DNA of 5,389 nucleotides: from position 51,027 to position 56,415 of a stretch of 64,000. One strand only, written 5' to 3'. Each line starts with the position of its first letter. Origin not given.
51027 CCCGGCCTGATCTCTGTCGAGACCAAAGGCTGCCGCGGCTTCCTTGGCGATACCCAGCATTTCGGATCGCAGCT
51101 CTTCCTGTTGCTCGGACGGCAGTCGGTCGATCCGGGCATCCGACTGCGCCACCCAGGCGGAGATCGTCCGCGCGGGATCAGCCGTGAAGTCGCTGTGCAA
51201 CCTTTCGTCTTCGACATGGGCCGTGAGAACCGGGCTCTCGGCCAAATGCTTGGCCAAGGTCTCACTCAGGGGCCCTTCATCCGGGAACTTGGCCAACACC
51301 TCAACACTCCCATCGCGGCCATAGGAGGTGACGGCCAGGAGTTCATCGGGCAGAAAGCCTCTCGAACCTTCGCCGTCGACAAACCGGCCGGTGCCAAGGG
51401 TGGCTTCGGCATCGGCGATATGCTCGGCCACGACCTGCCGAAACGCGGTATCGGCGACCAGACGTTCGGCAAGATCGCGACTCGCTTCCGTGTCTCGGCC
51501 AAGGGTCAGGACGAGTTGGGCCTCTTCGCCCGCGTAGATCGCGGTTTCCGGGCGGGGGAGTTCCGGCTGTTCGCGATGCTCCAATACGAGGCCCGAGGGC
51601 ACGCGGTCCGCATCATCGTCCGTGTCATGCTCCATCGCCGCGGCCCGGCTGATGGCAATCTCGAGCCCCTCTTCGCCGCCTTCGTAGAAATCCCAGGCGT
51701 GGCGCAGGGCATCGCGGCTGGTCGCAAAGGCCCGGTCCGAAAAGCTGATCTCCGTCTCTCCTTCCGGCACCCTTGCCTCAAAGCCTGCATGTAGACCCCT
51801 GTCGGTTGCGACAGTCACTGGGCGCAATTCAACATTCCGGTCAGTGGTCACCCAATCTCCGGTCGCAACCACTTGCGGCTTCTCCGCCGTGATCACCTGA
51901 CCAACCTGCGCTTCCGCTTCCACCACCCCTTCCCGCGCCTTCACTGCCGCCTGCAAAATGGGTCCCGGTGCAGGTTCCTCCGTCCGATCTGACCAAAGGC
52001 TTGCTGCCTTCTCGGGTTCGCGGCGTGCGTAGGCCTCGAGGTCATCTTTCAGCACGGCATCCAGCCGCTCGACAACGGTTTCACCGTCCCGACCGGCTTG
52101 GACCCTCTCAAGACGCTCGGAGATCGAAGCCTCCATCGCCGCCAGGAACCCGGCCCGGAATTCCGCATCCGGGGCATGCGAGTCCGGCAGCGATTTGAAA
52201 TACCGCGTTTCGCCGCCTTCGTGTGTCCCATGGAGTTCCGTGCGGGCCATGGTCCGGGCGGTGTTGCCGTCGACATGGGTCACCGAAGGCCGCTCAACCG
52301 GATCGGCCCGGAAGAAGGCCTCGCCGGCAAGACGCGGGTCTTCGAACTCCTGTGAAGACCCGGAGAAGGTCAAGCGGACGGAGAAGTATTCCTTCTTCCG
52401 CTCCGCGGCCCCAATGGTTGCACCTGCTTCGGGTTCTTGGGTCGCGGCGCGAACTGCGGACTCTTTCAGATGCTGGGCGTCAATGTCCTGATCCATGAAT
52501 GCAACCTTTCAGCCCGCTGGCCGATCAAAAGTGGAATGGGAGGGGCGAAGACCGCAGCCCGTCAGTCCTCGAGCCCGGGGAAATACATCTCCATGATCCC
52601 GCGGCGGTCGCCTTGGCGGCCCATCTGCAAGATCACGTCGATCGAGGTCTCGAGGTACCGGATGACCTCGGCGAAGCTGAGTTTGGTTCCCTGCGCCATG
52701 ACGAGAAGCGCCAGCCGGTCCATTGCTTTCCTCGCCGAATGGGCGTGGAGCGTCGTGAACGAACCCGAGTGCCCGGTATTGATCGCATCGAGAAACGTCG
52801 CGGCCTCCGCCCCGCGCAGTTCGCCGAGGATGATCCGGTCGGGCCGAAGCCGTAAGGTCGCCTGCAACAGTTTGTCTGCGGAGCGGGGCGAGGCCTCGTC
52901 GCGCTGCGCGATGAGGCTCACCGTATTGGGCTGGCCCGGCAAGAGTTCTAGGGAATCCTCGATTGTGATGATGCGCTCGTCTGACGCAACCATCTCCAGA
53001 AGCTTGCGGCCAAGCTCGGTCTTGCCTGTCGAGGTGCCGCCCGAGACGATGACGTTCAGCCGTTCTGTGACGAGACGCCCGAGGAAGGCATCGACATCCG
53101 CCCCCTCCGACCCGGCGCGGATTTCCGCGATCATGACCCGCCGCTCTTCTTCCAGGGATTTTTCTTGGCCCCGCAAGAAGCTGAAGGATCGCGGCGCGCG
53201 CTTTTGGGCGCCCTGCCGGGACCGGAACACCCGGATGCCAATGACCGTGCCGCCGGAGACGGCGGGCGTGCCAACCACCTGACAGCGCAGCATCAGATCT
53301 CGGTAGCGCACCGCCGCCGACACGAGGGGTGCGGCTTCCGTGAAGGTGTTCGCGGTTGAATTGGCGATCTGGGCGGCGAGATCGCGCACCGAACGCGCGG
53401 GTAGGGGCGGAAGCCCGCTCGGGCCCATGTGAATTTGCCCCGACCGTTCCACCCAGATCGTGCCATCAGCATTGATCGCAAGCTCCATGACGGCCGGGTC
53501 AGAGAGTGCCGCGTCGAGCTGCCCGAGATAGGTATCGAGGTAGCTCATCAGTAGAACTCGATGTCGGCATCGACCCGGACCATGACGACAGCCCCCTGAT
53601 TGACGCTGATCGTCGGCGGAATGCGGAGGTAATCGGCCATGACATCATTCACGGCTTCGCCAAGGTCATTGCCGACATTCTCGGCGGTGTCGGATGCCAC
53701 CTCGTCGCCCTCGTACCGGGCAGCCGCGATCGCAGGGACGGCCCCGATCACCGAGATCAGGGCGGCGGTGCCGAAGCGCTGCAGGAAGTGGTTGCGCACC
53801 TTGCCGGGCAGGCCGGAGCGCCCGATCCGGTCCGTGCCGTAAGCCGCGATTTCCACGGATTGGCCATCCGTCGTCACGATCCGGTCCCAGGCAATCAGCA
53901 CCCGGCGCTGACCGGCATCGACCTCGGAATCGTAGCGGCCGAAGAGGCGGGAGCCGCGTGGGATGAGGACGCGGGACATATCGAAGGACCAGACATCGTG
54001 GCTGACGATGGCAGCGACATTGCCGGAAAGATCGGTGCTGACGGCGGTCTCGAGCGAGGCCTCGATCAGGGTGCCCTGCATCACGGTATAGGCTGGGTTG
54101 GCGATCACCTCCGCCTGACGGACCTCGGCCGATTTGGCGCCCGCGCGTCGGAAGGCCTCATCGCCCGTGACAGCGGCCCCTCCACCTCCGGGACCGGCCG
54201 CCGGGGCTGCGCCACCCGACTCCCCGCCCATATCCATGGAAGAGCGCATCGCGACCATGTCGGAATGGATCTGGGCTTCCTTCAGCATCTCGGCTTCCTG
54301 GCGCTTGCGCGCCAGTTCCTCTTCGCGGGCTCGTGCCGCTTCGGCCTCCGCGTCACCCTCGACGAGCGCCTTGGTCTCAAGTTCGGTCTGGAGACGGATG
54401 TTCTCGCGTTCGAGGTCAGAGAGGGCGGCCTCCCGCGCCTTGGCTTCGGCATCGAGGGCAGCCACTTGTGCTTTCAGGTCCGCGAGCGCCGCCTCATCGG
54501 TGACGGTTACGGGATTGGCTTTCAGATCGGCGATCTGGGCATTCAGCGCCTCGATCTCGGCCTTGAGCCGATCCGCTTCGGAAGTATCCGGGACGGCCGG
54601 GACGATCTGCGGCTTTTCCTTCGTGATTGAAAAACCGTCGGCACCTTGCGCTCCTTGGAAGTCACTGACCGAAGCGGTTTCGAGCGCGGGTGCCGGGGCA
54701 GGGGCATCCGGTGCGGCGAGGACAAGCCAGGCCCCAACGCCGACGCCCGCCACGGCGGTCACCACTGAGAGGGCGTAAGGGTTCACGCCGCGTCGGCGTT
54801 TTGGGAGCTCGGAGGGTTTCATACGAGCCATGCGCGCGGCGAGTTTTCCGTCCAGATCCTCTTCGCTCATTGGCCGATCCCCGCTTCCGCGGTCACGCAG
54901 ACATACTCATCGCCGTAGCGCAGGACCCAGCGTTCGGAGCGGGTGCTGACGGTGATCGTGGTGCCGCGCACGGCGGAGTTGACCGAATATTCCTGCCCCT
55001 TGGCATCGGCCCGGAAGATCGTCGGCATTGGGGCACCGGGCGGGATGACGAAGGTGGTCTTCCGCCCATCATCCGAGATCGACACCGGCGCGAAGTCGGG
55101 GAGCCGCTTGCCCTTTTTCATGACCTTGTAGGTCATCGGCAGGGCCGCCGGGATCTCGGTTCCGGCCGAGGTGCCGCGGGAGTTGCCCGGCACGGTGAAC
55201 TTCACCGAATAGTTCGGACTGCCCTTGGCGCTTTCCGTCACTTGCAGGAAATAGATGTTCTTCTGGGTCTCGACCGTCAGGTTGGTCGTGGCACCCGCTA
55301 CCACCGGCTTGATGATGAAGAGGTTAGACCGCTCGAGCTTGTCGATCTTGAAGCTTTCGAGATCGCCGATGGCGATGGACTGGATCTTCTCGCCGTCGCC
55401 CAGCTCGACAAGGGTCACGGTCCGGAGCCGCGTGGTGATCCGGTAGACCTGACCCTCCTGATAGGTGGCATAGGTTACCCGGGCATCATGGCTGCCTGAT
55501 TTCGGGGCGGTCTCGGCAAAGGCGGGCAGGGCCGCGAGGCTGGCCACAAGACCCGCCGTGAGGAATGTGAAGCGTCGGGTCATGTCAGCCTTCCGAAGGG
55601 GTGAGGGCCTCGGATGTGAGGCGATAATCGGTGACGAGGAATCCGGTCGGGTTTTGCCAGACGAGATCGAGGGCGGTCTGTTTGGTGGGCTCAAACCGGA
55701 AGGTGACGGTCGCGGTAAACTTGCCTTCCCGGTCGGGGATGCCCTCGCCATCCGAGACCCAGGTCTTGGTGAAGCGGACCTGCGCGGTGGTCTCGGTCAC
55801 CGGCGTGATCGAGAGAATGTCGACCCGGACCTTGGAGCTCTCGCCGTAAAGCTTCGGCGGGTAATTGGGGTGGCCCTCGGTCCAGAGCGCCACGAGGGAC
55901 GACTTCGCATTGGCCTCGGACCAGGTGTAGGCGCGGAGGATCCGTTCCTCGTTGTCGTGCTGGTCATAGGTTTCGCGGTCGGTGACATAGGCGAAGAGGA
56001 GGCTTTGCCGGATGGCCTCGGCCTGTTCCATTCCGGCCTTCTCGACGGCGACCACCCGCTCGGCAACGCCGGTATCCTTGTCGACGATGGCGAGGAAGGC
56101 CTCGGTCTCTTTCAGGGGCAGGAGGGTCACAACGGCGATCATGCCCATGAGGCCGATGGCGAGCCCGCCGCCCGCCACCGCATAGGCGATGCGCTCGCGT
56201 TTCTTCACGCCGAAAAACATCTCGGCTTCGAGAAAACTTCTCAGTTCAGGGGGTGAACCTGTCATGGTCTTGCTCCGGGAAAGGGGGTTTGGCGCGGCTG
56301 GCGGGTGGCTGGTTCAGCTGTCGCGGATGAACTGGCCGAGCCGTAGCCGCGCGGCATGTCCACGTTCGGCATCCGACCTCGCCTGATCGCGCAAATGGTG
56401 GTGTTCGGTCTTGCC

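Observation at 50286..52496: Relaxase C-terminal module duplicated on a nuclease-less 736-aa protein placed directly before virD4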

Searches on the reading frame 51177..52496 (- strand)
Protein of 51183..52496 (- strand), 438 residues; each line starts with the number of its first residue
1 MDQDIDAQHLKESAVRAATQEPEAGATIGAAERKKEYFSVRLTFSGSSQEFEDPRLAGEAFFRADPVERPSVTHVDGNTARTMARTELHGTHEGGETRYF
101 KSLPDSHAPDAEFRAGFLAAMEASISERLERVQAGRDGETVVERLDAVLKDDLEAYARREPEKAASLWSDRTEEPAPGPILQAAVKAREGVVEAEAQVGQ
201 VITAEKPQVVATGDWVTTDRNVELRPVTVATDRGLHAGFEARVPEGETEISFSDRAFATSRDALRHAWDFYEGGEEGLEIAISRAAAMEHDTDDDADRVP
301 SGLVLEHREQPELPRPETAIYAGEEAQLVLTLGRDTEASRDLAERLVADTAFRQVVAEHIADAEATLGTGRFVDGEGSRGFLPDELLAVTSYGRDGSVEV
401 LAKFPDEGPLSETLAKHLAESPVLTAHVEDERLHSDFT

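Call 11: find_homologous_proteins(query=window:51183-52496:-, max_evalue=0.01)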
Query window:51183-52496:- (438 aa): 359 proteins with E <= 0.01 among 8000 candidates; the best 120 are listed.
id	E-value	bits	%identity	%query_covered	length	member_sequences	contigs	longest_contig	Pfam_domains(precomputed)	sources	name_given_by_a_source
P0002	3.6e-259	878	94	100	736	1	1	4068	-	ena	-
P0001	8.3e-256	867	92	100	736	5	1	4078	-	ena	-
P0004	1.7e-250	849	89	100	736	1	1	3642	-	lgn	-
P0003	4.3e-248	841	90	100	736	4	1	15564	-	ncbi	-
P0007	3.3e-247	838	89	100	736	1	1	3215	-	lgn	-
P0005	3.0e-246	835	90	100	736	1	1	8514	-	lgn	-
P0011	5.8e-244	828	89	100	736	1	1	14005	-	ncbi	-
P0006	1.6e-243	826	89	100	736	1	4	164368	-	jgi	jgi:hypothetical protein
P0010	4.0e-243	825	87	100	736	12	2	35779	-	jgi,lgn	jgi:hypothetical protein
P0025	7.1e-242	821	88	100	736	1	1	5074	-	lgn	-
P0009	1.6e-241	820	88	100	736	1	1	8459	-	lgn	-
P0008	8.9e-241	817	88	100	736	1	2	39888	-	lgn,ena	-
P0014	2.2e-240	816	88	100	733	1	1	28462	-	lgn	-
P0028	6.7e-239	811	87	100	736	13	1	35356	-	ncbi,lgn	ncbi:MAG: hypothetical protein ACRC6I_17180 [Paracoccaceae bacterium]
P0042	9.4e-239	811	86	100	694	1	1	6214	-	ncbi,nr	ncbi:MAG: hypothetical protein LCH61_15540, partial [Proteobacteria bacterium]|nr:hypothetical prote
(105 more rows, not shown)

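Call 39: predict_structure(alignment_id=A4)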
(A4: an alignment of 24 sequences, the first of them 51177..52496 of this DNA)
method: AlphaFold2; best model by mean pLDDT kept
length: 440 residues; sequences in the alignment: 24
mean_pLDDT: 72.7   pTM: 0.39
mean pLDDT of the five models: 72.7, 71.3, 69.8, 65.8, 65.0
residues with pLDDT >= 90: 42; 70-90: 254; 50-70: 74; < 50: 70
segments of 3 or more residues with pLDDT < 50: 1-32, 193-205, 290-301, 376-379, 437-440
pLDDT, mean of each block of 10 residues (from residue 1): 38 33 34 74 90 92 90 88 85 72 81 90 87 61 78 87 86 81 80 44 59 69 81 85 72 82 80 71 60 42 60 66 81 78 88 88 85 58 66 61 78 82 80 54
secondary structure, 60 per line:
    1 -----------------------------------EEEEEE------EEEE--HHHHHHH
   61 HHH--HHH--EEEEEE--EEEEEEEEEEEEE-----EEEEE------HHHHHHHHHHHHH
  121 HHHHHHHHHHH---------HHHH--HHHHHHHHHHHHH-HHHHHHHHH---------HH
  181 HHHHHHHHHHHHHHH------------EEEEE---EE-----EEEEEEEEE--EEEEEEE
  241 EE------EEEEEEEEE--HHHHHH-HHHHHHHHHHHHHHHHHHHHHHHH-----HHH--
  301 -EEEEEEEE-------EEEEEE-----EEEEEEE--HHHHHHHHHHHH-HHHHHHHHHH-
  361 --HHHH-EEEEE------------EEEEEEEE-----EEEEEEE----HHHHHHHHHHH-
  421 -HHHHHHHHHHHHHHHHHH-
elements in order: E36-41 E48-51 H54-63 E71-76 E79-91 E97-101 H108-131 H141-144 H147-159 H161-169 H179-195 E208-212 E223-231 E234-242 E249-257 H260-265 H267-290 E302-309 E317-322 E328-334 H337-348 H350-359 H363-366 E368-372 E385-392 E398-404 H409-419 H422-439

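Call 42: fold_search(model_id=the predicted structure, library=pdb)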
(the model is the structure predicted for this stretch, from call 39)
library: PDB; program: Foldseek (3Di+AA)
matches with E <= 10: 327; with E <= 0.001: 0
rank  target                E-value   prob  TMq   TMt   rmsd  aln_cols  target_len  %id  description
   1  3lc6_A                1.9e-01  0.08  0.13  0.11  24.4       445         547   10  The alternative conformation structure of isocitrate dehydrogenase kinase/phosphatase from E. Coli (released 2010-04-21)
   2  9fqr_Xh               2.1e-01  0.10  0.11  0.13  37.5       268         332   12  96-nm repeat of axonemal doublet microtubules from bovine sperm (released 2025-03-26)
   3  8chv_B                3.0e-01  0.21  0.12  0.28  17.0       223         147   12  Crystal structure of human PURA (fragment Glu57-Glu212, PUR repeat I and II) R140P mutant (released 2024-02-21)
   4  3ard_A                3.2e-01  0.05  0.08  0.10  25.2       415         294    8  Ternary crystal structure of the mouse NKT TCR-CD1d-3'deoxy-alpha-galactosylceramide (released 2011-03-30)
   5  4ewf_B                3.7e-01  0.06  0.08  0.12  22.9       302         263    9  The crystal structure of beta-lactamase from Sphaerobacter thermophilus DSM 20745 (released 2012-09-19)
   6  4ewf_A                3.9e-01  0.06  0.08  0.12  23.0       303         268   10  The crystal structure of beta-lactamase from Sphaerobacter thermophilus DSM 20745 (released 2012-09-19)
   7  4jo8_A                3.9e-01  0.04  0.09  0.11  15.2       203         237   10  Crystal structure of the activating Ly49H receptor in complex with m157 (G1F strain) (released 2013-05-22)
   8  8chv_A                4.1e-01  0.38  0.10  0.25  10.8       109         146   12  Crystal structure of human PURA (fragment Glu57-Glu212, PUR repeat I and II) R140P mutant (released 2024-02-21)
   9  4ewf_D                5.1e-01  0.05  0.08  0.12  22.8       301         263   10  The crystal structure of beta-lactamase from Sphaerobacter thermophilus DSM 20745 (released 2012-09-19)
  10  3l9r_C                5.4e-01  0.02  0.09  0.10  25.8       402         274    8  Crystal structure of bovine CD1b3 with endogenously bound ligands (released 2010-06-16)
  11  8cht_B                5.7e-01  0.30  0.10  0.25  10.8       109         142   11  Crystal structure of human PURA (fragment Glu57-Glu212, PUR repeat I and II) (released 2024-02-21)
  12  8cht_D                6.0e-01  0.13  0.12  0.28  16.9       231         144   11  Crystal structure of human PURA (fragment Glu57-Glu212, PUR repeat I and II) (released 2024-02-21)
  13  3q9d_A                6.3e-01  0.09  0.09  0.18  16.6       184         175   10  Crystal Structure of Cpn0803 from C. pneumoniae. (released 2012-01-11)
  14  7r5v_P                6.3e-01  0.08  0.11  0.18  19.9       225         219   11  Structure of the human CCAN CENP-A alpha-satellite complex (released 2022-04-27)
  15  7xi1                  7.0e-01  0.12  0.09  0.16  16.2       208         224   12  AcrIF 24 (released 2023-03-22)
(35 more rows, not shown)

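Call 47: fold_search(model_id=the predicted structure, library=viral)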
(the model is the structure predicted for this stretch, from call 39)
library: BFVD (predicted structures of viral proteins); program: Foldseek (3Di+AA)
matches with E <= 10: 878; with E <= 0.001: 0
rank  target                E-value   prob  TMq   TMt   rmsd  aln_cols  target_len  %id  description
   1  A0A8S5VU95            1.2e-02  0.21  0.10  0.08  33.5       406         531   13  Uncharacterized protein [Ackermannviridae sp.]
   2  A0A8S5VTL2            5.6e-02  0.28  0.09  0.13  22.1       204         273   11  (no name in the UniProt tables at hand)
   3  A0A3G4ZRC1            5.6e-02  0.10  0.11  0.11  21.7       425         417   11  Uncharacterized protein [Dasosvirus sp.]
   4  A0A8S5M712            8.1e-02  0.15  0.12  0.15  25.1       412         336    8  Uncharacterized protein [Siphoviridae sp. ctrgt10]
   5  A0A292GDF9            8.5e-02  0.10  0.11  0.15  20.4       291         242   11  (no name in the UniProt tables at hand)
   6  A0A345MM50            9.0e-02  0.28  0.09  0.20  22.8       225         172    6  (no name in the UniProt tables at hand)
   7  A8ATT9                1.1e-01  0.06  0.08  0.10  25.2       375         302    9  (no name in the UniProt tables at hand)
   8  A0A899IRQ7            1.2e-01  0.84  0.10  0.40   9.1        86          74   19  (no name in the UniProt tables at hand)
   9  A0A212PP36            1.2e-01  0.28  0.08  0.13  17.8       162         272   12  CPXV204 protein [Cowpox virus]
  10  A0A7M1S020            1.2e-01  0.07  0.09  0.07  24.6       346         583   12  Uncharacterized protein [uncultured phage cr128_1]
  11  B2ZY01                1.2e-01  0.21  0.09  0.17  17.3       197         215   14  Uncharacterized protein [Ralstonia phage phiRSL1]
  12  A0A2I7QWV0            1.3e-01  0.16  0.09  0.17  16.2       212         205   11  (no name in the UniProt tables at hand)
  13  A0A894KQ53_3          1.4e-01  0.03  0.08  0.04  30.2       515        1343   10  Polyprotein [Feksystermes virus]
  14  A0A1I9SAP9            1.4e-01  0.98  0.12  0.49   4.2        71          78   10  Uncharacterized protein [Rhodococcus phage Weasels2]
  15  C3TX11                1.5e-01  0.11  0.11  0.15  16.5       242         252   10  Uncharacterized protein [Euproctis pseudoconspersa nucleopolyhedrovirus]
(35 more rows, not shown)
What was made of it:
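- The N-terminal modules match nothing known, so a recipient-side activity is pure conjecture (calls 42, 47).
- Tried and rejected: Nothing informative (call 47).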

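Call 83: search_solved_structures(query=A4, max_evalue=10)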
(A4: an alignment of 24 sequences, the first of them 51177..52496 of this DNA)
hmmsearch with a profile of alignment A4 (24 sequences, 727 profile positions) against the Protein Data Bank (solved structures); distinct sequences matched with E-value up to 10: 2.
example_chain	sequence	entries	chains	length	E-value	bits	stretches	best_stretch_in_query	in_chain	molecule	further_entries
2lyy_A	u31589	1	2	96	0.2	13.1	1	584-646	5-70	Uncharacterized protein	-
8skd_A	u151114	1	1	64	0.66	11.4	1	609-647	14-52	Miniprotein EEHEE_rd4_0871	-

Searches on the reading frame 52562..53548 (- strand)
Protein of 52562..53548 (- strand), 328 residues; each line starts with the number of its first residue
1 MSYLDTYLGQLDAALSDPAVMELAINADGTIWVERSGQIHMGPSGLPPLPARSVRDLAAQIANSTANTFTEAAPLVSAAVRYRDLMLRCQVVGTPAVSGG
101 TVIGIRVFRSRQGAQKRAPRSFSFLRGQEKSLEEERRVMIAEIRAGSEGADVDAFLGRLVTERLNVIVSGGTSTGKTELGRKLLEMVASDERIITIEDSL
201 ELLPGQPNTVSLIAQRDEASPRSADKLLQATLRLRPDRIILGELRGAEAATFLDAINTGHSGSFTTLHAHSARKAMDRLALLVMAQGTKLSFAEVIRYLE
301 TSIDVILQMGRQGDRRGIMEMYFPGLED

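Call 85: search_protein_families(library=pfam, proteins=[window:52562-53548:-], max_evalue=0.001)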
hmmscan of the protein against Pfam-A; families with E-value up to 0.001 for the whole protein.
window:52562-53548:- (328 aa): 1 family
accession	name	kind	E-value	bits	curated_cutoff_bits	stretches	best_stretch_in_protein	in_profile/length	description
PF00437.27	T2SSE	-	4.1e-33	115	24.9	1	144-307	123-273/370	Type II/IV secretion system protein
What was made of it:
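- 52562..53548 (-): virB11, the upstream neighbour of X. Pfam T2SSE E 4.1e-33 (call 85).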

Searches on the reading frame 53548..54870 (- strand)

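Call 85: search_protein_families(library=pfam, proteins=[window:53548-54870:-], max_evalue=0.001)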
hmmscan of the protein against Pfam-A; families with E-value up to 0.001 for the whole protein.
window:53548-54870:- (440 aa): 1 family
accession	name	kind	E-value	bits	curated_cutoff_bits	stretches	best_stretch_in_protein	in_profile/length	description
PF03743.19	TrbI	-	5e-51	173.7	35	1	262-439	1-188/188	Bacterial conjugation TrbI-like protein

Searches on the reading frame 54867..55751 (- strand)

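Call 85: search_protein_families(library=pfam, proteins=[window:54867-55751:-], max_evalue=0.001)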
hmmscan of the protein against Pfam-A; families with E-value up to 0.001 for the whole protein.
window:54867-55751:- (294 aa): 1 family
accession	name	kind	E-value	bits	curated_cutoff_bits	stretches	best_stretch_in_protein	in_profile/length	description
PF03524.21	CagX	-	4.5e-43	147.8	34.2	1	91-287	2-196/198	Conjugal transfer protein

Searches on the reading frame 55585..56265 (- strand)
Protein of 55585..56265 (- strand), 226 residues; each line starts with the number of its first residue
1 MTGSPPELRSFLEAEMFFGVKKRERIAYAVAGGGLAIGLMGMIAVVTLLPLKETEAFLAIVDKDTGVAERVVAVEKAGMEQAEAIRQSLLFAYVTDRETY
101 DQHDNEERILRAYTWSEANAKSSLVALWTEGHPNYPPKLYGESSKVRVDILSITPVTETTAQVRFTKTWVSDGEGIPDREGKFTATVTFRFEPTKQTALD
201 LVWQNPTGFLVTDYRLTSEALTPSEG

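Call 85: search_protein_families(library=pfam, proteins=[window:55585-56265:-], max_evalue=0.001)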
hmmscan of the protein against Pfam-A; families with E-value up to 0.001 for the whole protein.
window:55585-56265:- (226 aa): 1 family
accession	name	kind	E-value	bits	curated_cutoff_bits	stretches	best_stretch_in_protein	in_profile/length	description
PF04335.19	VirB8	-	1.9e-44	152.5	23.2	1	13-219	6-213/213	VirB8 protein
